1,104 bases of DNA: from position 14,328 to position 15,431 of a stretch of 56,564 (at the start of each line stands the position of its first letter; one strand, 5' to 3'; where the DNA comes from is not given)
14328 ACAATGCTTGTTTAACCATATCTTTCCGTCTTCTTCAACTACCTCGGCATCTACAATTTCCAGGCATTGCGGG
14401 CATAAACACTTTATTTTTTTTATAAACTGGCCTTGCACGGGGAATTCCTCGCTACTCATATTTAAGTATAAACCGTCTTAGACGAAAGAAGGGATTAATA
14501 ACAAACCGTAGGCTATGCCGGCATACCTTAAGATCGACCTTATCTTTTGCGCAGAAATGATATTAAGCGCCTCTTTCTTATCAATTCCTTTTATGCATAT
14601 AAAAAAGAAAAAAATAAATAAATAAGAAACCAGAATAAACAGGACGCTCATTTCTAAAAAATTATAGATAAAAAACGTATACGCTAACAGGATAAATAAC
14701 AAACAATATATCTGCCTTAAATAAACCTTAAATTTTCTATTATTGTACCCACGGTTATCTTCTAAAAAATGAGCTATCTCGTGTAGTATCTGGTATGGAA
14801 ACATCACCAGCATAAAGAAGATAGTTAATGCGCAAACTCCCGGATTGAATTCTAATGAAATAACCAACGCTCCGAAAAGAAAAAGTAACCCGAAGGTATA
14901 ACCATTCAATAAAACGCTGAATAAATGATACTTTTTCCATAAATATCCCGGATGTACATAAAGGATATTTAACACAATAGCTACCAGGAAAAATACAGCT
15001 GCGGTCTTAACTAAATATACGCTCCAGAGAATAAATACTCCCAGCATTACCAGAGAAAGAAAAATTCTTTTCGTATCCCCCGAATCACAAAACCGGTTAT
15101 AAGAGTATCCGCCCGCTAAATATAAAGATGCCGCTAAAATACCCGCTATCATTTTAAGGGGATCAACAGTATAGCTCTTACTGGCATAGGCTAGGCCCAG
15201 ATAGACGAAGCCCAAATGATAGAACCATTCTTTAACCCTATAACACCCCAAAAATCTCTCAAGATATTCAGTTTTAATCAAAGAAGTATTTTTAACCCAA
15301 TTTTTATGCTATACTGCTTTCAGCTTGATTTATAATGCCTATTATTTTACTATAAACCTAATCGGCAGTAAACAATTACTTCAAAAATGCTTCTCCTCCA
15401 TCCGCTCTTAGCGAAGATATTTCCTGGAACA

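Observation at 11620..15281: Tes/GDGT-MAS-like radical SAM next to a UbiA-like membrane protein and a B12-radical SAM: candidate lipid-tail coupling or branching module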

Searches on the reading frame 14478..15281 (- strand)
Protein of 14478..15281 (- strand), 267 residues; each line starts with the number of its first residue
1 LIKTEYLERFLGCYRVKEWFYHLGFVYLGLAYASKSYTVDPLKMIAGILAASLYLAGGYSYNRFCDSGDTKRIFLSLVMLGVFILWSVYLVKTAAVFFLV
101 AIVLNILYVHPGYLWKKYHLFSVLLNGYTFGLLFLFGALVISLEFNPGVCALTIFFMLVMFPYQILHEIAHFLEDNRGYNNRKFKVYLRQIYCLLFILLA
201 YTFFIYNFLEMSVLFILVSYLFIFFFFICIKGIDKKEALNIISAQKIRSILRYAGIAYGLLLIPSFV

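Call 4: search_protein_families(library=pfam, proteins=[window:14478-15281:-], max_evalue=0.01)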
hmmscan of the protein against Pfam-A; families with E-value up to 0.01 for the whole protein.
window:14478-15281:- (267 aa): 1 family
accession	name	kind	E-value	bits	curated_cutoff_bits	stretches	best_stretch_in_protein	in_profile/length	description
PF01040.23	UbiA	-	3e-08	33.7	34.2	1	72-238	71-237/250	UbiA prenyltransferase family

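Call 5: search_protein_families(library=ncbifam, proteins=[window:14478-15281:-], max_evalue=0.01)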
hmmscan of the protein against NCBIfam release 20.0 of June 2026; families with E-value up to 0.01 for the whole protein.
window:14478-15281:- (267 aa): 1 family
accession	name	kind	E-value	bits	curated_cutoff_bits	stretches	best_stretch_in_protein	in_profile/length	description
NF041635.1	STM3941_fam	subfamily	0.0051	16.7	40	1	184-248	3-71/157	STM3941 family protein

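Call 8: search_solved_structures(query=window:14478-15281:-, max_evalue=1, show_alignments=2)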
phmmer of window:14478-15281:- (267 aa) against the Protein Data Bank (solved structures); distinct sequences matched with E-value up to 1: 0.

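Call 30: find_homologous_proteins(query=window:14478-15281:-, max_evalue=0.001)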
Query window:14478-15281:- (267 aa): 6 proteins with E <= 0.001 among 2431 candidates.
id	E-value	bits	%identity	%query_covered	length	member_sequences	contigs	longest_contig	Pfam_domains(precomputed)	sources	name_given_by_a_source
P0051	5.2e-160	549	100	96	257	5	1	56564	PF01040.24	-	-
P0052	2.4e-93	331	61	100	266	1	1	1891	PF01040.24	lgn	-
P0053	4.5e-58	215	43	97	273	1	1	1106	-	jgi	jgi:hypothetical protein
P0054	2.6e-53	200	61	64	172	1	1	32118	PF01040.24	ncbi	ncbi:MAG: hypothetical protein ABIH27_00275, partial [Candidatus Omnitrophota bacterium]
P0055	5.6e-44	169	40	96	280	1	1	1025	PF01040.24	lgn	-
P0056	4.5e-42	163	39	95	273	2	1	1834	PF01040.24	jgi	-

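Call 32: search_solved_structures(query=A1, max_evalue=10, show_alignments=3)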
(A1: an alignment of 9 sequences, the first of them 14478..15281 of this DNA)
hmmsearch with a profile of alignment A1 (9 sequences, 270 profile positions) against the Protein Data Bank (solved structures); distinct sequences matched with E-value up to 10: 2.
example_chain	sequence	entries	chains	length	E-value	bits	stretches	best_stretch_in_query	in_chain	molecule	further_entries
4tq3_A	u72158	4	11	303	2.9e-06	30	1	9-240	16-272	Prenyltransferase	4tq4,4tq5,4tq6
8e1e_A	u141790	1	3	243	0.34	13.4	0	155-175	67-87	SG122_C3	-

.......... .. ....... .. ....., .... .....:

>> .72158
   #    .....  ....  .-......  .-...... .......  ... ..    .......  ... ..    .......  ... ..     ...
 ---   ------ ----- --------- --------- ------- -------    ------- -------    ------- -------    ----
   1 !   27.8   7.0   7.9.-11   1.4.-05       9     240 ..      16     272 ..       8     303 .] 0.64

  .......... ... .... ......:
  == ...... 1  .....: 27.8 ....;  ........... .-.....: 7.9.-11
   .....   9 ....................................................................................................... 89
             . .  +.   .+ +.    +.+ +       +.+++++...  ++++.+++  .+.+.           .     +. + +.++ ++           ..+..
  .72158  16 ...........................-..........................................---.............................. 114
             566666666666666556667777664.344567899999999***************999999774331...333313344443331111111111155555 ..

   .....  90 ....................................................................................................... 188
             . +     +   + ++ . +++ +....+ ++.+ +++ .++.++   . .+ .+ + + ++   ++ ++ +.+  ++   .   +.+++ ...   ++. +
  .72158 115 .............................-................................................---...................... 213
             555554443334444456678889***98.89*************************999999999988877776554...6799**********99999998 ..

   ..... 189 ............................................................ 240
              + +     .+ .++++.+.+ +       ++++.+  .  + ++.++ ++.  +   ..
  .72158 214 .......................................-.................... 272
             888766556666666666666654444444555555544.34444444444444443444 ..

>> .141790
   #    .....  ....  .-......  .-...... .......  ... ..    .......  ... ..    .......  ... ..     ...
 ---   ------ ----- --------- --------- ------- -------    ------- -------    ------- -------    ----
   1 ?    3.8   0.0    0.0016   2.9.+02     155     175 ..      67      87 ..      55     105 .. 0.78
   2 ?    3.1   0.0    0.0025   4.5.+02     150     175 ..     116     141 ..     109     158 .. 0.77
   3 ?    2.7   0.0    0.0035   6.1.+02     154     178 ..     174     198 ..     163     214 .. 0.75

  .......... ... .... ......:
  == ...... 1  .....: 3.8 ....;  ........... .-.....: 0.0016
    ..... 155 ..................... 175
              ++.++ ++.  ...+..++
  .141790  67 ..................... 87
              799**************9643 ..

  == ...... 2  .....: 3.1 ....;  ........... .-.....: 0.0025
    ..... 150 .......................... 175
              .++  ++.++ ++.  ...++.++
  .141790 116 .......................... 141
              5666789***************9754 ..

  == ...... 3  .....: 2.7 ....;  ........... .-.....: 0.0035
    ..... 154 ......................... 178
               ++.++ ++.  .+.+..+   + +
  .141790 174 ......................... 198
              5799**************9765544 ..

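Call 33: search_protein_families(library=ncbifam, alignment_id=A1, max_evalue=1)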
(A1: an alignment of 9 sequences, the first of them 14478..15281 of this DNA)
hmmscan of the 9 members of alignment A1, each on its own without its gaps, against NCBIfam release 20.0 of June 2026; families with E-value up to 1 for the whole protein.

A. member 1, window:14478-15281:- (267 aa): 1 family
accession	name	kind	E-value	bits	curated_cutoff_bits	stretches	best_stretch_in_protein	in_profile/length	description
NF041635.1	STM3941_fam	subfamily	0.0051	16.7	40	1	184-248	3-71/157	STM3941 family protein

B. families by the number of members that match (of 9 scanned): 25 families
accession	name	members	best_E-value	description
NF009523.0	PRK12884.1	3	3.5e-15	prenyltransferase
NF009521.0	PRK12882.1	3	1.7e-13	geranylgeranylglycerol-phosphate geranylgeranyltransferase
NF005742.0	PRK07566.1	3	8.3e-13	chlorophyll synthase ChlG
NF009516.0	PRK12875.1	3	3.5e-10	prenyltransferase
NF009608.0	PRK13105.1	3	1e-06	prenyltransferase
TIGR01476.1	chlor_syn_BchG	2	1.2e-10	(bacterio)chlorophyll synthase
NF009522.0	PRK12883.1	2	1.9e-07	geranylgeranylglycerol-phosphate geranylgeranyltransferase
TIGR02056.1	ChlG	2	2.7e-07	chlorophyll synthase ChlG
NF009058.0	PRK12392.1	2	2e-06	bacteriochlorophyll c synthase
NF009525.0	PRK12887.1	2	1.1e-05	homogentisate phytyltransferase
NF009513.0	PRK12872.1-3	2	1.7e-05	prenyltransferase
NF010119.0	PRK13595.1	1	1.2e-06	prenyltransferase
NF035940.1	prenyl_rel_EboC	1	1.9e-05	UbiA-like protein EboC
NF004749.0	PRK06080.1-1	1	5.5e-05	1,4-dihydroxy-2-naphthoate polyprenyltransferase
NF003348.0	PRK04375.1-1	1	8.6e-05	heme o synthase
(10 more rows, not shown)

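Call 65: predict_structure(alignment_id=A4)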
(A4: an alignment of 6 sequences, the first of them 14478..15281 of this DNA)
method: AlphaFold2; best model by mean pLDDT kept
length: 267 residues; sequences in the alignment: 6
mean_pLDDT: 86.6   pTM: 0.85
mean pLDDT of the five models: 86.6, 85.5, 84.3, 68.2, 66.7
residues with pLDDT >= 90: 137; 70-90: 107; 50-70: 21; < 50: 2
segments of 3 or more residues with pLDDT < 50: none
pLDDT, mean of each block of 10 residues (from residue 1): 66 78 92 85 91 91 83 89 93 90 84 69 90 94 88 96 90 68 89 96 96 95 94 68 82 91 91
secondary structure, 60 per line:
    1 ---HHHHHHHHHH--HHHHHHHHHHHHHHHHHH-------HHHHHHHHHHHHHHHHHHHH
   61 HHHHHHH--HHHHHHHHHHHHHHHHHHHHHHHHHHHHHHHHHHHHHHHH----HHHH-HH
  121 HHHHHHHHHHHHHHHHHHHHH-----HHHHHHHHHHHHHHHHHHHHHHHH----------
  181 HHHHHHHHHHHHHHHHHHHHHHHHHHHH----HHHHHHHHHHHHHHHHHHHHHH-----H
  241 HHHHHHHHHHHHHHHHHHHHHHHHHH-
elements in order: H4-13 H16-33 H41-67 H70-109 H114-117 H119-141 H147-170 H181-208 H213-234 H240-266

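Call 68: fold_search(model_id=the predicted structure, library=pdb)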
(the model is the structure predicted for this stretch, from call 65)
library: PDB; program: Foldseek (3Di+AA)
matches with E <= 10: 364; with E <= 0.001: 10
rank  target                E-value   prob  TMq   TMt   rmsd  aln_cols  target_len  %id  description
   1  7bpu_A                1.3e-05  1.00  0.74  0.71   4.2       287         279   17  Structural and mechanistic insights into the biosynthesis of Digeranylgeranylglyceryl phosphate synthase in membranes (released 2021-04-14)
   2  4tq3_B                1.5e-04  1.00  0.67  0.64   6.5       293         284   14  Structure of a UbiA homolog from Archaeoglobus fulgidus bound to GPP and Mg2+ (released 2014-07-16)
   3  4tq5                  1.7e-04  1.00  0.68  0.66   5.2       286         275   17  Structure of a UbiA homolog from Archaeoglobus fulgidus (released 2014-07-16)
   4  4tq4_C                1.8e-04  1.00  0.69  0.64   6.1       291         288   14  Structure of a UbiA homolog from Archaeoglobus fulgidus bound to DMAPP and Mg2+ (released 2014-07-16)
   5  4tq4_A                2.5e-04  1.00  0.69  0.64   6.1       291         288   14  Structure of a UbiA homolog from Archaeoglobus fulgidus bound to DMAPP and Mg2+ (released 2014-07-16)
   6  4tq6_B                2.5e-04  1.00  0.65  0.65   5.4       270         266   14  Structure of a UbiA homolog from Archaeoglobus fulgidus bound to Cd2+ (released 2014-07-16)
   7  4tq3_A                3.5e-04  1.00  0.66  0.63   6.2       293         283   14  Structure of a UbiA homolog from Archaeoglobus fulgidus bound to GPP and Mg2+ (released 2014-07-16)
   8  4tq4_B                3.6e-04  1.00  0.69  0.64   6.2       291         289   15  Structure of a UbiA homolog from Archaeoglobus fulgidus bound to DMAPP and Mg2+ (released 2014-07-16)
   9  4tq6_A                4.0e-04  1.00  0.67  0.67   5.4       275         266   16  Structure of a UbiA homolog from Archaeoglobus fulgidus bound to Cd2+ (released 2014-07-16)
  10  4tq4_D                4.1e-04  1.00  0.72  0.67   5.2       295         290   16  Structure of a UbiA homolog from Archaeoglobus fulgidus bound to DMAPP and Mg2+ (released 2014-07-16)
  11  4od5_A                3.4e-03  1.00  0.64  0.63   5.0       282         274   12  Substrate-bound structure of a UbiA homolog from Aeropyrum pernix K1 (released 2014-03-19)
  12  4od4_A                4.2e-03  1.00  0.68  0.66   5.1       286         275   13  Apo structure of a UbiA homolog from Aeropyrum pernix K1 (released 2014-03-19)
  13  8djk_B                2.3e-02  1.00  0.64  0.61   5.1       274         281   14  HMGCR-UBIAD1 Complex State 2 (released 2022-08-03)
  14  8j8j_A                2.7e-02  1.00  0.62  0.58   5.6       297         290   11  Membrane bound PRTase, C3 symmetry, donor bound (released 2024-02-07)
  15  9xqn_A                3.2e-01  0.20  0.20  0.15  23.6       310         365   12  Cryo-EM structure of apo form of GPR75-bRIL-Fab complex (released 2026-02-04)
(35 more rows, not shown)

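Call 83: find_homologous_proteins(query=A5, max_evalue=0.00001)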
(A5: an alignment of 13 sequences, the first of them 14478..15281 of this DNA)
Query A5 (13 sequences) (267 aa, profile of the alignment): 38 proteins with E <= 0.00001 among 8000 candidates.
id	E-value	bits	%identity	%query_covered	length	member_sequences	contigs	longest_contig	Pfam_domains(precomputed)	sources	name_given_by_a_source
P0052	1.2e-95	338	61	100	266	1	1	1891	PF01040.24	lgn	-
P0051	2.5e-95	337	100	96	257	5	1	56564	PF01040.24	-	-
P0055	2.7e-95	337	40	96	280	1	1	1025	PF01040.24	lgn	-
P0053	3.5e-94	333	43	97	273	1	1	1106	-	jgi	jgi:hypothetical protein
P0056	3.9e-90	320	39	95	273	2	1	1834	PF01040.24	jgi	-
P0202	1.2e-64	236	27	70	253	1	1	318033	PF01040.24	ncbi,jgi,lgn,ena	-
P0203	3.5e-61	225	25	62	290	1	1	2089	PF01040.24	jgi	jgi:4-hydroxybenzoate polyprenyltransferase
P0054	5.1e-51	192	61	64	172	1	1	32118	PF01040.24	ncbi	ncbi:MAG: hypothetical protein ABIH27_00275, partial [Candidatus Omnitrophota bacterium]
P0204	1.9e-43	167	24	85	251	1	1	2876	PF01040.24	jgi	jgi:4-hydroxybenzoate polyprenyltransferase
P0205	2.2e-43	167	28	62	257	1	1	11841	PF01040.24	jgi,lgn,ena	-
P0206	3.2e-43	166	25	94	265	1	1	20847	PF01040.24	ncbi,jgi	-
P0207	1.3e-42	164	32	63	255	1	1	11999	PF01040.24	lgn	-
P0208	1.8e-42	164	28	63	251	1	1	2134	PF01040.24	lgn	-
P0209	3.4e-42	163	31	94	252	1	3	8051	PF01040.24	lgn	-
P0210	2.0e-41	160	29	61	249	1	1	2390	PF01040.24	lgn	-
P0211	2.0e-41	160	28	97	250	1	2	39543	PF01040.24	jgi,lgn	jgi:4-hydroxybenzoate polyprenyltransferase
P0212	4.1e-40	156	32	63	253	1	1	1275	PF01040.24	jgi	jgi:4-hydroxybenzoate polyprenyltransferase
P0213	9.6e-40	155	32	63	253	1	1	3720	PF01040.24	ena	-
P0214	1.0e-39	155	30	86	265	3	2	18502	PF01040.24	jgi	jgi:4-hydroxybenzoate polyprenyltransferase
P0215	1.5e-39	154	29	85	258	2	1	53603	PF01040.24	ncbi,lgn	ncbi:MAG: UbiA family prenyltransferase [Candidatus Altiarchaeota archaeon]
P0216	2.1e-39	154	28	62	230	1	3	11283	PF01040.24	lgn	-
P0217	4.4e-39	152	28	81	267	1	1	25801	PF01040.24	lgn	-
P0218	3.6e-38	149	26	95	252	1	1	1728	PF01040.24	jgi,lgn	jgi:4-hydroxybenzoate polyprenyltransferase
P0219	7.3e-38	148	27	86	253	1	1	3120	PF01040.24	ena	-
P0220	1.8e-37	147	29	62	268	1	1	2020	PF01040.24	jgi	jgi:4-hydroxybenzoate polyprenyltransferase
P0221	3.5e-37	146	30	61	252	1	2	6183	PF01040.24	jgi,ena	-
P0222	6.0e-37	145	33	64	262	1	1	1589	PF01040.24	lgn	-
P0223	6.8e-37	145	29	61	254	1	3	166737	PF01040.24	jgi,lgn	jgi:4-hydroxybenzoate polyprenyltransferase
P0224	7.7e-37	145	29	84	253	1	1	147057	PF01040.24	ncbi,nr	ncbi:MAG: UbiA prenyltransferase family protein [Candidatus Aenigmarchaeota archaeon]|nr:UbiA prenyl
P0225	3.3e-36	143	30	60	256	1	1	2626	PF01040.24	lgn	-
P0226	6.9e-35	139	32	61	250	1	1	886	PF01040.24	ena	-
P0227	5.5e-33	132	27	64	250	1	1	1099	PF01040.24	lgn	-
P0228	3.9e-27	113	27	84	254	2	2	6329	PF01040.24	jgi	-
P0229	2.2e-11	62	24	27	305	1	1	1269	PF01040.24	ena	-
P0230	1.3e-9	56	-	-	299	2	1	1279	PF01040.24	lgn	-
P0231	2.9e-8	51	-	-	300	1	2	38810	PF01040.24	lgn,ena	-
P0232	4.7e-6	44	24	31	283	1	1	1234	PF01040.24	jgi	jgi:geranylgeranylglycerol-phosphate geranylgeranyltransferase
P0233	5.6e-6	44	27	26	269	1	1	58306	PF01040.24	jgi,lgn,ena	-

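Call 84: find_encoding_contigs(protein=P0224, flank=8000, max_places=1)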
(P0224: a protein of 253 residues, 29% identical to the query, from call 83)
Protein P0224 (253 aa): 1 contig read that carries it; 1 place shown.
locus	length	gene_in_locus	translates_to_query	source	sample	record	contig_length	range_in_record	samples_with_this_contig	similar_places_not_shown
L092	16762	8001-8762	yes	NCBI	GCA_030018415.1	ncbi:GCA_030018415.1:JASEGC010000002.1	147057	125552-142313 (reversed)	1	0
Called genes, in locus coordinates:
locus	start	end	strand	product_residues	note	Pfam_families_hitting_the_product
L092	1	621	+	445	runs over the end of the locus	PF04055:Radical_SAM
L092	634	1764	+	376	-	PF02655:ATP-grasp_3, PF15632:ATPgrasp_Ter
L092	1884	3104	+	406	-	PF04055:Radical_SAM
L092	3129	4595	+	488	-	PF02310:B12-binding, PF04055:Radical_SAM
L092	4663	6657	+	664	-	-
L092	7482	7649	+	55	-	-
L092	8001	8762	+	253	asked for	PF01040:UbiA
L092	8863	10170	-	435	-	PF01637:ATPase_2 (faint), PF13173:AAA_14, PF13635:DUF4143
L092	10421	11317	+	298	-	PF00535:Glycos_transf_2, PF13641:Glyco_tranf_2_3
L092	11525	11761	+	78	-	-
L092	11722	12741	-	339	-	-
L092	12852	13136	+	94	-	PF04014:MazE_antitoxin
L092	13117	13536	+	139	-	PF01850:PIN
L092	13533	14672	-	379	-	PF13439:Glyco_transf_4, PF00534:Glycos_transf_1, PF13692:Glyco_trans_1_4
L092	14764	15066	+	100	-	-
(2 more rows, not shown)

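Call 85: find_encoding_contigs(protein=P0223, flank=8000, max_places=1)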
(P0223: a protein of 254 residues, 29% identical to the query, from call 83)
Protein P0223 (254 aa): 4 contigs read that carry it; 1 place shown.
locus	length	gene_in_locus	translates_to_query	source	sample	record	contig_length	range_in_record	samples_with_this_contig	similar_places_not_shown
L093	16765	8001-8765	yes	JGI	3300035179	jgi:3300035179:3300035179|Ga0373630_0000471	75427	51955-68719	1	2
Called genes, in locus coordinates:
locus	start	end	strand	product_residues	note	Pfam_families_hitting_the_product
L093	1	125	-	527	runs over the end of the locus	PF13231:PMT_2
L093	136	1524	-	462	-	PF02310:B12-binding (faint), PF04055:Radical_SAM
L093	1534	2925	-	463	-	PF02310:B12-binding, PF04055:Radical_SAM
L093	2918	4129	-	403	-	PF01041:DegT_DnrJ_EryC1, PF00155:Aminotran_1_2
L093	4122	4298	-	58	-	-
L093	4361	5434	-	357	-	PF04055:Radical_SAM, PF13353:Fer4_12, PF13186:SPASM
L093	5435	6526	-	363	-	PF04055:Radical_SAM, PF13353:Fer4_12 (faint), PF13186:SPASM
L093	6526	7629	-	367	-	PF04055:Radical_SAM, PF13353:Fer4_12 (weak), PF13186:SPASM (weak)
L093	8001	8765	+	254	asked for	PF01040:UbiA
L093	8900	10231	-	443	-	PF04055:Radical_SAM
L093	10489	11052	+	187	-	PF13610:DDE_Tnp_IS240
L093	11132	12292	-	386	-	PF04055:Radical_SAM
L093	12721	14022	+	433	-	PF02310:B12-binding, PF04055:Radical_SAM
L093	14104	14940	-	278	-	-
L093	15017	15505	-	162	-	-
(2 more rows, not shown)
